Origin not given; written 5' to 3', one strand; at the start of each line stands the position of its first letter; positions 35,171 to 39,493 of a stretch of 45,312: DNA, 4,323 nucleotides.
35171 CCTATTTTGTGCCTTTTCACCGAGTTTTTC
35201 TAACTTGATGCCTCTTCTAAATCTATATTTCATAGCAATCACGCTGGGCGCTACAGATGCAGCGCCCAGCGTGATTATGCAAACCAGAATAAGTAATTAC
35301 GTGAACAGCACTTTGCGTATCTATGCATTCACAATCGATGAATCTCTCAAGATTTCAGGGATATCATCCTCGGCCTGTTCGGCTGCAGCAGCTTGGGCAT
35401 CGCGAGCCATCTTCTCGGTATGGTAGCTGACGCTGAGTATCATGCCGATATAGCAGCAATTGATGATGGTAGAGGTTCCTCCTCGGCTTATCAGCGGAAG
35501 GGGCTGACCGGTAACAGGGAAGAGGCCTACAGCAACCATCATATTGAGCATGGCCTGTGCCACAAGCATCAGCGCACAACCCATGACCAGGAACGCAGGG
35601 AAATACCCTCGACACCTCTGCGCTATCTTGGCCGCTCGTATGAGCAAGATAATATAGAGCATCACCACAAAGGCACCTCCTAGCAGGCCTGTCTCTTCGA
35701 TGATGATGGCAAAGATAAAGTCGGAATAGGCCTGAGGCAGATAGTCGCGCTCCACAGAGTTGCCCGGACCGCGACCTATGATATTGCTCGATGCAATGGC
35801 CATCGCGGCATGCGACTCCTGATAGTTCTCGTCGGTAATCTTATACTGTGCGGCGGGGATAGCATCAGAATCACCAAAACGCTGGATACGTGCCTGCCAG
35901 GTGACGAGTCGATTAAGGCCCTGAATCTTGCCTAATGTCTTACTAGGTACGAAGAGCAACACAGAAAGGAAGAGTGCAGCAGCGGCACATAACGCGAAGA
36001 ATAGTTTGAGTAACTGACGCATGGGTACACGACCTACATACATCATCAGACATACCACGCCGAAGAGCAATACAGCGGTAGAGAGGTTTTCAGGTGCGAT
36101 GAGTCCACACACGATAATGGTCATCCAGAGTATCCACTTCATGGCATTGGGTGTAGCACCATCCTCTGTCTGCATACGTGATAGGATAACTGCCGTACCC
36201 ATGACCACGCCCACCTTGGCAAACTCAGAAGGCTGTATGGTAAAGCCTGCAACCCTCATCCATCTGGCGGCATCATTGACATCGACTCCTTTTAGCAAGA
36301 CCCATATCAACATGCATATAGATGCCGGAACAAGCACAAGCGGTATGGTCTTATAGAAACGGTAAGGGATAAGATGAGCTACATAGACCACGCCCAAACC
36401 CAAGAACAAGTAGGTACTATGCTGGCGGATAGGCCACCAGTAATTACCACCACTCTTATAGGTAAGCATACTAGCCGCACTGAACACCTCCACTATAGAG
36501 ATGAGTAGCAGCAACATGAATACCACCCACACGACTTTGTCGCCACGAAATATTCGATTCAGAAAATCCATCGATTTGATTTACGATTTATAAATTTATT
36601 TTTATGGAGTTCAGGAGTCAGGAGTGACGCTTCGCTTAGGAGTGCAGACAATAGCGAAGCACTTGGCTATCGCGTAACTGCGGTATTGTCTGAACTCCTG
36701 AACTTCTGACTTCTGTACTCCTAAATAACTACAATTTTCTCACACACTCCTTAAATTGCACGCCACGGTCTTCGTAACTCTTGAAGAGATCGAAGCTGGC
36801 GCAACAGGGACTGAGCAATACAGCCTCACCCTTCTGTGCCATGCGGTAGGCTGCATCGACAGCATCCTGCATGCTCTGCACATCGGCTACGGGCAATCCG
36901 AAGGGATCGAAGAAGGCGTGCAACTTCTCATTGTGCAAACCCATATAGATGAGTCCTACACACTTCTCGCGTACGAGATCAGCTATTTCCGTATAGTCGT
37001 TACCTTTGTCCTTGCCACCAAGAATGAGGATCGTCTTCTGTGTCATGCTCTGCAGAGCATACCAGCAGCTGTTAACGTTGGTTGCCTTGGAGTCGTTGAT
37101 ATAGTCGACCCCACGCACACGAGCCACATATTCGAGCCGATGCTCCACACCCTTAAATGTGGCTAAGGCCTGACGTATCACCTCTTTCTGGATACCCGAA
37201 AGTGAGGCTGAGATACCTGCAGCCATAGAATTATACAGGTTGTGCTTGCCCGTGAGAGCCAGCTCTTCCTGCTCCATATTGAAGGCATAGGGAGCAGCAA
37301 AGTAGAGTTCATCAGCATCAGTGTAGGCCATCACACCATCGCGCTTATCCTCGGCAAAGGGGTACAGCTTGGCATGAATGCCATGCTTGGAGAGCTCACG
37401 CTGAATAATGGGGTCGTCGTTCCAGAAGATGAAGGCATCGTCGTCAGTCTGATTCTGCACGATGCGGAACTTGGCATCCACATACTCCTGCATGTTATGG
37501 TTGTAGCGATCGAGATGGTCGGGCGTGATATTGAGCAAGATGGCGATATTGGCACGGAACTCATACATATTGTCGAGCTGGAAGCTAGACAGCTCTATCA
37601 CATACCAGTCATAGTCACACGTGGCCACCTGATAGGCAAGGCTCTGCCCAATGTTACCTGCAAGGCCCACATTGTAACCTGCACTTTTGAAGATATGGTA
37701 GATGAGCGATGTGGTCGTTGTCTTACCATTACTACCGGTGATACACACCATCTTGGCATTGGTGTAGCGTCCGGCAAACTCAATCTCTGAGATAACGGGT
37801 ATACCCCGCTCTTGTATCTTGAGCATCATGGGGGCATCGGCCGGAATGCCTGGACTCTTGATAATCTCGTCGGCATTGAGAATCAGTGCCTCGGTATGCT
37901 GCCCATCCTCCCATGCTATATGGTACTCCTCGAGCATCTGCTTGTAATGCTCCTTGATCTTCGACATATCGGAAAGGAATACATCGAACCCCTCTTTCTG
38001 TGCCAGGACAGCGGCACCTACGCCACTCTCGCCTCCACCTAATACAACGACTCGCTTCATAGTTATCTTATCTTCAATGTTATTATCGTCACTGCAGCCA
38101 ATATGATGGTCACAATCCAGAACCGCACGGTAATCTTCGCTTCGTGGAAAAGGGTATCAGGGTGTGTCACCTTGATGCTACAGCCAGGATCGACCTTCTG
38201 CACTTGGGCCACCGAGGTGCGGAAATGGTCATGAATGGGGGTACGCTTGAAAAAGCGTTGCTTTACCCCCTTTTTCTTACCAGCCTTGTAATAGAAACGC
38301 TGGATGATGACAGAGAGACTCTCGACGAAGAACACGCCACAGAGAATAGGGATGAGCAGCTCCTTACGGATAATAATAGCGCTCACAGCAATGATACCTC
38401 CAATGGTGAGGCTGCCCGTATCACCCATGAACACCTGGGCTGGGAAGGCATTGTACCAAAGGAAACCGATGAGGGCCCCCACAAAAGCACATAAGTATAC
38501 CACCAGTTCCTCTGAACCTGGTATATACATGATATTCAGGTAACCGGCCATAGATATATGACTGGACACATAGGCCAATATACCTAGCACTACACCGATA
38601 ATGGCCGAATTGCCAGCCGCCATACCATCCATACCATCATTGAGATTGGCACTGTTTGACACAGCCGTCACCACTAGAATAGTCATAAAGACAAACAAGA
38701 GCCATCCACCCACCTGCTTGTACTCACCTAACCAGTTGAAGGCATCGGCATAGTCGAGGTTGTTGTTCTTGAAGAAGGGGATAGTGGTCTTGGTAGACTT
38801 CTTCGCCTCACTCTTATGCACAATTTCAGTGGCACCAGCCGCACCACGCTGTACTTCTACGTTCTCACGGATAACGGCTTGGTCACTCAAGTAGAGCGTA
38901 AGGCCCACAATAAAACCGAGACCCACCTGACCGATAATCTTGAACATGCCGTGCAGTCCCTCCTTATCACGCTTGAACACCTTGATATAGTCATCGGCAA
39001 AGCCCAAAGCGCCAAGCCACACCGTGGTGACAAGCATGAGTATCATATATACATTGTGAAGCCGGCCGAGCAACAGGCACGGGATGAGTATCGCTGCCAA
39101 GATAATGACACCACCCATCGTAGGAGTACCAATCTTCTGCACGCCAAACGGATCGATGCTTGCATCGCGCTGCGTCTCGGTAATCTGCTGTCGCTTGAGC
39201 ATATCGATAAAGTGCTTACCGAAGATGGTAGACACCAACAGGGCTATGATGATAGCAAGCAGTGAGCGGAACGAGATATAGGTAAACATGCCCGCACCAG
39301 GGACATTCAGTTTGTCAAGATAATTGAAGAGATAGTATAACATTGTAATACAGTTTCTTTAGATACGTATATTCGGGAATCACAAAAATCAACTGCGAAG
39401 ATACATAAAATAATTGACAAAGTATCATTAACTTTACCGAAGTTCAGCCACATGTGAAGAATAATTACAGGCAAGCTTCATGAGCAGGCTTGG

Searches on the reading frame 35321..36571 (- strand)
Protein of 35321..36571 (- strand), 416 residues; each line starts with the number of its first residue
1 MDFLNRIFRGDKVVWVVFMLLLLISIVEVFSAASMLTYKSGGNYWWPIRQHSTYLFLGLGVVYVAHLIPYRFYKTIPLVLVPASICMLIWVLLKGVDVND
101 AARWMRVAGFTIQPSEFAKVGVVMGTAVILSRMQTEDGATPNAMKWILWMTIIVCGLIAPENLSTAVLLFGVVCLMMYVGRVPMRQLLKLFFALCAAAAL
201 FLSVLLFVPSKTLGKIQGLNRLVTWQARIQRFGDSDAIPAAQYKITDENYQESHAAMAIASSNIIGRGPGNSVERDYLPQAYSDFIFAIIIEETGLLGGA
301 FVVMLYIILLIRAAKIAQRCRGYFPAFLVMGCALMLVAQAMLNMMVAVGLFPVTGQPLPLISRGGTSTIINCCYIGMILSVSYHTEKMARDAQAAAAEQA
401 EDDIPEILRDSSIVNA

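Call 5: search_protein_families(library=pfam, proteins=[window:35321-36571:-], max_evalue=0.01)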
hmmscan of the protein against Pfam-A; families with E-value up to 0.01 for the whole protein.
window:35321-36571:- (416 aa): 1 family
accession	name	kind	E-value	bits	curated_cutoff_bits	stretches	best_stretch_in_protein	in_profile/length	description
PF01098.24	FTSW_RODA_SPOVE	-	6.8e-71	239.6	26.4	1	13-386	3-355/356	Cell cycle protein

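Call 39: find_homologous_proteins(query=window:35321-36571:-, max_evalue=1e-100)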
Query window:35321-36571:- (416 aa): 6730 proteins with E <= 1e-100 among 8000 candidates; the best 120 are listed.
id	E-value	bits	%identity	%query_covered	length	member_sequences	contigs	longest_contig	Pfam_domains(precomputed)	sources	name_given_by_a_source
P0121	1.0e-270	916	100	100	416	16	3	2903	PF01098.25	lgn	-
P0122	4.8e-250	848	91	100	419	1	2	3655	PF01098.25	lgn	-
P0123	1.1e-249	846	91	100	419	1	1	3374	PF01098.25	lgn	-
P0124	1.2e-249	846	91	100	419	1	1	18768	PF01098.25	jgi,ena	-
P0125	1.5e-249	846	91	100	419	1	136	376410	PF01098.25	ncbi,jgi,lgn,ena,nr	ncbi:MAG: FtsW/RodA/SpoVE family cell cycle protein [Bacteroidaceae bacterium]|nr:FtsW/RodA/SpoVE fa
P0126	1.5e-249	846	91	100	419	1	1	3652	PF01098.25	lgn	-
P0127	2.1e-249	845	91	100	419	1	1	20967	PF01098.25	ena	-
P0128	5.7e-249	844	91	100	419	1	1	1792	PF01098.25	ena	-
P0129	5.7e-249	844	91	100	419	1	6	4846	PF01098.25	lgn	-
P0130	6.1e-249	844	91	100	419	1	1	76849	PF01098.25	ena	-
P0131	6.8e-249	844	91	100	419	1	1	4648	PF01098.25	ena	-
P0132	1.3e-248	843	91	100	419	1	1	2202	PF01098.25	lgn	-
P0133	1.4e-248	843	91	100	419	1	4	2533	PF01098.25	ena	-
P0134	1.7e-248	842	91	100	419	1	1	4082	PF01098.25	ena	-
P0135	1.8e-248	842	91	100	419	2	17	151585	PF01098.25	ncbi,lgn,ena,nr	ncbi:MAG: FtsW/RodA/SpoVE family cell cycle protein [Bacteroidaceae bacterium]|nr:FtsW/RodA/SpoVE fa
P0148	3.4e-231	785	86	99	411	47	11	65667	PF01098.25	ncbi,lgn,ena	-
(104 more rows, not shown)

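Call 40: find_encoding_contigs(protein=P0125, flank=7000, max_places=4)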
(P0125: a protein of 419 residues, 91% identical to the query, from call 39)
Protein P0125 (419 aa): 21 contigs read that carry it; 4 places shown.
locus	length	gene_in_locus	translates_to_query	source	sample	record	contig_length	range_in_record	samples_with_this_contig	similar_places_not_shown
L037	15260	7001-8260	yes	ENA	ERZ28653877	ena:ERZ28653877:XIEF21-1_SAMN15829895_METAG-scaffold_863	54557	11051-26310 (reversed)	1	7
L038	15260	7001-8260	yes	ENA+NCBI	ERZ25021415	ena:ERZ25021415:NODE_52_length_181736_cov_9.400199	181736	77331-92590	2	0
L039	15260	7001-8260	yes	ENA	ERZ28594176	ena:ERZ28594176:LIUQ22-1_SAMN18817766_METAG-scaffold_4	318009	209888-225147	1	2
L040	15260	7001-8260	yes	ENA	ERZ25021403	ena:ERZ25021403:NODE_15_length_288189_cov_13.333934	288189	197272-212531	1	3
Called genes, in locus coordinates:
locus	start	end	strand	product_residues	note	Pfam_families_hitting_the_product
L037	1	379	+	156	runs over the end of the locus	-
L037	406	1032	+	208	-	PF02472:ExbD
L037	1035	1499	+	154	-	PF02472:ExbD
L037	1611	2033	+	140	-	PF13404:HTH_AsnC-type (weak), PF13412:HTH_24 (weak), PF01037:AsnC_trans_reg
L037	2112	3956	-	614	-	PF03993:DUF349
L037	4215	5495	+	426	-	PF00953:Glycos_transf_4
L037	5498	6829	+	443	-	PF21377:MurD_N, PF21799:MurD-like_N, PF08245:Mur_ligase_M, PF02875:Mur_ligase_C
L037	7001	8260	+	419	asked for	PF01098:FTSW_RODA_SPOVE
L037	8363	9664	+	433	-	-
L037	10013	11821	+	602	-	PF14903:WG_beta_rep (weak)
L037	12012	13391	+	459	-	PF01225:Mur_ligase, PF08245:Mur_ligase_M, PF02875:Mur_ligase_C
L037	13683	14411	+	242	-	-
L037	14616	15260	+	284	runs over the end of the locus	PF01551:Peptidase_M23, PF01476:LysM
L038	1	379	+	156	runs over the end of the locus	-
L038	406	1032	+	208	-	PF02472:ExbD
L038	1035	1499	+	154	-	PF02472:ExbD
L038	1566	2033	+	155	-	PF13404:HTH_AsnC-type, PF13412:HTH_24, PF01037:AsnC_trans_reg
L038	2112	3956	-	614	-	PF03993:DUF349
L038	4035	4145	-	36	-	-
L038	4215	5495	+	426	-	PF00953:Glycos_transf_4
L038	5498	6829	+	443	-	PF21377:MurD_N, PF21799:MurD-like_N, PF08245:Mur_ligase_M, PF02875:Mur_ligase_C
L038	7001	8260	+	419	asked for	PF01098:FTSW_RODA_SPOVE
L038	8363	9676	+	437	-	-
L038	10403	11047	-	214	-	PF18291:HU-HIG, PF00216:Bac_DNA_binding (weak)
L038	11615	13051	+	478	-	PF05272:VapE-like_dom, PF19263:DUF5906, PF12990:DUF3874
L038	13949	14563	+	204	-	PF02357:NusG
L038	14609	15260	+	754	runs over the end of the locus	PF02861:Clp_N, PF23569:NBD_SMAX1 (weak), PF00004:AAA (weak), PF17871:AAA_lid_9, PF00004:AAA (weak), PF07724:AAA_2, PF07728:AAA_5, PF10431:ClpB_D2-small, +6 more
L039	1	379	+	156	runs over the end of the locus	-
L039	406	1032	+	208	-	PF02472:ExbD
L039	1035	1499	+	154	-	PF02472:ExbD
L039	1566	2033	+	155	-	PF13404:HTH_AsnC-type, PF13412:HTH_24, PF01037:AsnC_trans_reg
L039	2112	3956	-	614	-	PF03993:DUF349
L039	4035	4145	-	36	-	-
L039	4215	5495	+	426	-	PF00953:Glycos_transf_4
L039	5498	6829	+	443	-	PF21377:MurD_N, PF21799:MurD-like_N, PF08245:Mur_ligase_M, PF02875:Mur_ligase_C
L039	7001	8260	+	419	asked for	PF01098:FTSW_RODA_SPOVE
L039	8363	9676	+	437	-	-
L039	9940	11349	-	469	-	PF05272:VapE-like_dom, PF19263:DUF5906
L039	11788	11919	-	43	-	-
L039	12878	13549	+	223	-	PF12773:DZR, PF13240:Zn_Ribbon_1 (faint), PF13248:Zn_ribbon_3 (faint)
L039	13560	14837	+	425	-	PF00069:Pkinase, PF07714:PK_Tyr_Ser-Thr, PF00498:FHA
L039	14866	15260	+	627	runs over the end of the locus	PF16697:Yop-YscD_cpl, PF00498:FHA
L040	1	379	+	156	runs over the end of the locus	-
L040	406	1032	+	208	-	PF02472:ExbD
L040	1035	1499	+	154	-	PF02472:ExbD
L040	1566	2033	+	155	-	PF13404:HTH_AsnC-type, PF13412:HTH_24, PF01037:AsnC_trans_reg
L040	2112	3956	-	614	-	PF03993:DUF349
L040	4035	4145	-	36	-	-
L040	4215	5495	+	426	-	PF00953:Glycos_transf_4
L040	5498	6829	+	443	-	PF21377:MurD_N, PF21799:MurD-like_N, PF08245:Mur_ligase_M, PF02875:Mur_ligase_C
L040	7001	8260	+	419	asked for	PF01098:FTSW_RODA_SPOVE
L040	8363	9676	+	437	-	-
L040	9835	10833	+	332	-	PF00004:AAA, PF17862:AAA_lid_3 (weak)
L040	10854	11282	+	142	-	-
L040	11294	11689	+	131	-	PF10722:YbjN (weak), PF22551:TY-Chap1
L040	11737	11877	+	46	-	-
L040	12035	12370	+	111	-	PF13306:LRR_5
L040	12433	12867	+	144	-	-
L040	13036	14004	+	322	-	-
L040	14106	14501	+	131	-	-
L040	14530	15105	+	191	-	-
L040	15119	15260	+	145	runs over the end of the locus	PF06803:DUF1232 (faint)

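Call 41: find_encoding_contigs(protein=P0148, flank=7000, max_places=3)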
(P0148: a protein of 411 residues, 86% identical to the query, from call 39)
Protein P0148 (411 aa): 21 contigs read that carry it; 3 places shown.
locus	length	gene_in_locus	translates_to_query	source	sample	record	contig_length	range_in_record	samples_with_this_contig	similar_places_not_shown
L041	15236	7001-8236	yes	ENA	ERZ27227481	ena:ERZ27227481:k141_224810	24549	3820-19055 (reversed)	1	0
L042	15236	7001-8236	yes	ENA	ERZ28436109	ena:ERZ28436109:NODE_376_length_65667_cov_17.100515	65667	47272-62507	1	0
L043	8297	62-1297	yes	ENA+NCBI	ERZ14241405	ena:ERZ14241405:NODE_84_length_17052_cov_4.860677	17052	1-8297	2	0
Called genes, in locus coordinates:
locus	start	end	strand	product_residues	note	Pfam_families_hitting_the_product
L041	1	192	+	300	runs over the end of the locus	PF01795:Methyltransf_5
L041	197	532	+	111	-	PF19579:FtsL_2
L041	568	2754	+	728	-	PF03717:PBP_dimer, PF00905:Transpeptidase, PF03793:PASTA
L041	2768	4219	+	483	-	PF01225:Mur_ligase, PF08245:Mur_ligase_M, PF02875:Mur_ligase_C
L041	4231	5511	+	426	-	PF00953:Glycos_transf_4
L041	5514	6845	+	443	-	PF21377:MurD_N, PF21799:MurD-like_N, PF08245:Mur_ligase_M, PF02875:Mur_ligase_C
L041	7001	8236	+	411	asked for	PF01098:FTSW_RODA_SPOVE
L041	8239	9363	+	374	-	PF03033:Glyco_transf_28, PF04101:Glyco_tran_28_C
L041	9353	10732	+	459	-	PF01225:Mur_ligase, PF08245:Mur_ligase_M, PF02875:Mur_ligase_C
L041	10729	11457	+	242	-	-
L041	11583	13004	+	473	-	PF11104:PilM_2 (faint), PF06723:MreB_Mbl, PF14450:FtsA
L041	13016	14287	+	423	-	PF00091:Tubulin, PF12327:FtsZ_C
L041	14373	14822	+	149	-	PF09424:YqeY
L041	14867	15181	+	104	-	PF11950:DUF3467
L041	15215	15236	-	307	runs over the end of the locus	PF01207:Dus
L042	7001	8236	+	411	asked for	PF01098:FTSW_RODA_SPOVE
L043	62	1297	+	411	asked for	PF01098:FTSW_RODA_SPOVE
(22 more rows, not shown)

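Call 59: find_related_loci(query=window:35321-36571:-, collection=metagenome_contigs, flank=10000)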
Query window:35321-36571:- (416 aa) in metagenome_contigs; peptide patterns used: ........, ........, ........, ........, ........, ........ (x = any residue, [..] = any of these).
81 stretches matched a pattern; 36 encode a relative of the query (tblastn E <= 1e-3); 36 distinct loci.
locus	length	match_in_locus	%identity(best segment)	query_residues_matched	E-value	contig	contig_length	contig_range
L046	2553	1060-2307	100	1-416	0e+0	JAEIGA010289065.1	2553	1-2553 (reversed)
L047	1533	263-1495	86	1-411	0e+0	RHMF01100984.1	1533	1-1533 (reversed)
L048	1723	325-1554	83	1-412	0e+0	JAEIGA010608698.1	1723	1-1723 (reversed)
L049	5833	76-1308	81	1-412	0e+0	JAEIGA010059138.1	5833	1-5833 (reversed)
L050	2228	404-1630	80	1-411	0e+0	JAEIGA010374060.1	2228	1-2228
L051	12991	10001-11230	79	1-411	0e+0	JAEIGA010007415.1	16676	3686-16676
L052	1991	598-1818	79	1-411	0e+0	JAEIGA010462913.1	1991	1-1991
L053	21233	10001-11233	78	1-412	0e+0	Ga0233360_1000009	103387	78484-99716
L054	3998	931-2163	77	1-412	0e+0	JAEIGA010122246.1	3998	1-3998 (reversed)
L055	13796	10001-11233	79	1-412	0e+0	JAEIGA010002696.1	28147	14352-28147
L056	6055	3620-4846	76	1-410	0e+0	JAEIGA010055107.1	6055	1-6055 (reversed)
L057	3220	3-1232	77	2-411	0e+0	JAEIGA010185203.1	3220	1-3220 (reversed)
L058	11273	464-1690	78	1-410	0e+0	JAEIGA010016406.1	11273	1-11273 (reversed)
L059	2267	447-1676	76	1-410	0e+0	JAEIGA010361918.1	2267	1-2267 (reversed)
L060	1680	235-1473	76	1-413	0e+0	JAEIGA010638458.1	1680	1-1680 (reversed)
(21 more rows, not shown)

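Call 93: search_protein_families(library=pfam, proteins=[L038:10403-11047:-], max_evalue=1)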
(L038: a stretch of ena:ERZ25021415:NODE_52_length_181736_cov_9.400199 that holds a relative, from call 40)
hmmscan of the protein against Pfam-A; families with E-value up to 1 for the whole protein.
L038:10403-11047:- (214 aa): 4 families
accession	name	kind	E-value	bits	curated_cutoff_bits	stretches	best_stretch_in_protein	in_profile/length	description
PF18291.6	HU-HIG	-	6.4e-25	88.1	26.2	1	13-133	3-121/125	HU domain fused to wHTH, Ig, or Glycine-rich motif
PF00216.26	Bac_DNA_binding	-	9.8e-06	26.2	22.4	1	46-115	3-71/90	Bacterial DNA-binding protein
PF14908.11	HU-CCDC81_euk_1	-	0.0063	17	26.1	1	59-123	19-78/89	CCDC81 eukaryotic HU domain 1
PF13338.12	AbiEi_4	-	0.23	12.1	25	1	155-199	3-43/49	Transcriptional regulator, AbiEi antitoxin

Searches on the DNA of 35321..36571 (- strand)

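Call 51: search_rna_families(sources=[L038, L039, L024, L010], threshold=gathering)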
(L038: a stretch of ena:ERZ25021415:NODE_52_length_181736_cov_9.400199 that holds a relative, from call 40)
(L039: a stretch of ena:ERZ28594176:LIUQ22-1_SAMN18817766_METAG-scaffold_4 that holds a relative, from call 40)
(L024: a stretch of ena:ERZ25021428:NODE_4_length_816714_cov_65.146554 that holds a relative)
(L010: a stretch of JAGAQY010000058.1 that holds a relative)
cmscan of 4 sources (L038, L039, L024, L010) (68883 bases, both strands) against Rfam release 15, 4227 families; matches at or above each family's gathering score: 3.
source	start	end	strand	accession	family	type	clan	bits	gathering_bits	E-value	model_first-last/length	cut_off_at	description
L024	12897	13296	+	RF00023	tmRNA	Gene;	CL00001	137.4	47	1.3e-53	1-374/374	no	transfer-messenger RNA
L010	1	94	+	RF00001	5S_rRNA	Gene; rRNA;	CL00113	67.7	38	4.4e-12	16-120/120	5'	5S ribosomal RNA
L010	14919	14990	-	RF00005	tRNA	Gene; tRNA;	CL00001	61.2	29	9.1e-11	1-71/71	no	tRNA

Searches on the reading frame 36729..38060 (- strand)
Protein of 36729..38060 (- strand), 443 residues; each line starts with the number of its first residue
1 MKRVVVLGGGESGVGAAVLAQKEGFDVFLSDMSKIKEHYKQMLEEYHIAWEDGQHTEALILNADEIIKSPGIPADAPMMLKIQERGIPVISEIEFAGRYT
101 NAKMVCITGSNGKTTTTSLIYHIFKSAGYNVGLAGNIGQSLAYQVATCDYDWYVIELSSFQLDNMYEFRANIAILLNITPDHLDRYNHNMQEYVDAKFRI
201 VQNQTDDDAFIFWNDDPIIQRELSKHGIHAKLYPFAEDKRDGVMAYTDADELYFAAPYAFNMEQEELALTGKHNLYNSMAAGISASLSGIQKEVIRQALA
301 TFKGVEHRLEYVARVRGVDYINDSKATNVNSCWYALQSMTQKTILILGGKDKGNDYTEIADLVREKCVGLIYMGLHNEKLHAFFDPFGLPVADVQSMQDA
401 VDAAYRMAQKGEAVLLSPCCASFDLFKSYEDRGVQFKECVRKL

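Call 5: search_protein_families(library=pfam, proteins=[window:36729-38060:-], max_evalue=0.01)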
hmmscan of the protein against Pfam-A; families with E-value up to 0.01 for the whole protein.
window:36729-38060:- (443 aa): 6 families
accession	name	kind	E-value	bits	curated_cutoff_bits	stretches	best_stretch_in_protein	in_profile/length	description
PF08245.18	Mur_ligase_M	-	8.2e-35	121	24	1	107-283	1-198/200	Mur ligase middle domain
PF02875.26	Mur_ligase_C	-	1.1e-13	52.6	28.4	1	307-419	1-126/127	Mur ligase, glutamate ligase domain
PF21377.3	MurD_N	-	4.3e-10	39.9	24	1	18-75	17-73/76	MurD N-terminal domain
PF21799.2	MurD-like_N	-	4.8e-10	40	27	1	2-90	1-87/88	Mur ligase MurD-like, N-terminal domain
PF01262.27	AlaDh_PNT_C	-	0.00094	19.1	23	1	3-78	30-109/214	Alanine dehydrogenase/PNT, C-terminal domain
PF12831.13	FAD_oxidored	-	0.0046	16.7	27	1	4-30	2-28/416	FAD dependent oxidoreductase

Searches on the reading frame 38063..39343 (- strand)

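Call 5: search_protein_families(library=pfam, proteins=[window:38063-39343:-], max_evalue=0.01)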
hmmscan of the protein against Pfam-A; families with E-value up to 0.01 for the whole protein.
window:38063-39343:- (426 aa): 2 families
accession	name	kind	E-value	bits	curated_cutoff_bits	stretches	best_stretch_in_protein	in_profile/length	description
PF00953.26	Glycos_transf_4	-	4.5e-23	82.4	27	1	101-325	2-159/160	Glycosyl transferase family 4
PF10555.14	MraY_sig1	-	0.00094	19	20.1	1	71-82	2-13/13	Phospho-N-acetylmuramoyl-pentapeptide-transferase signature 1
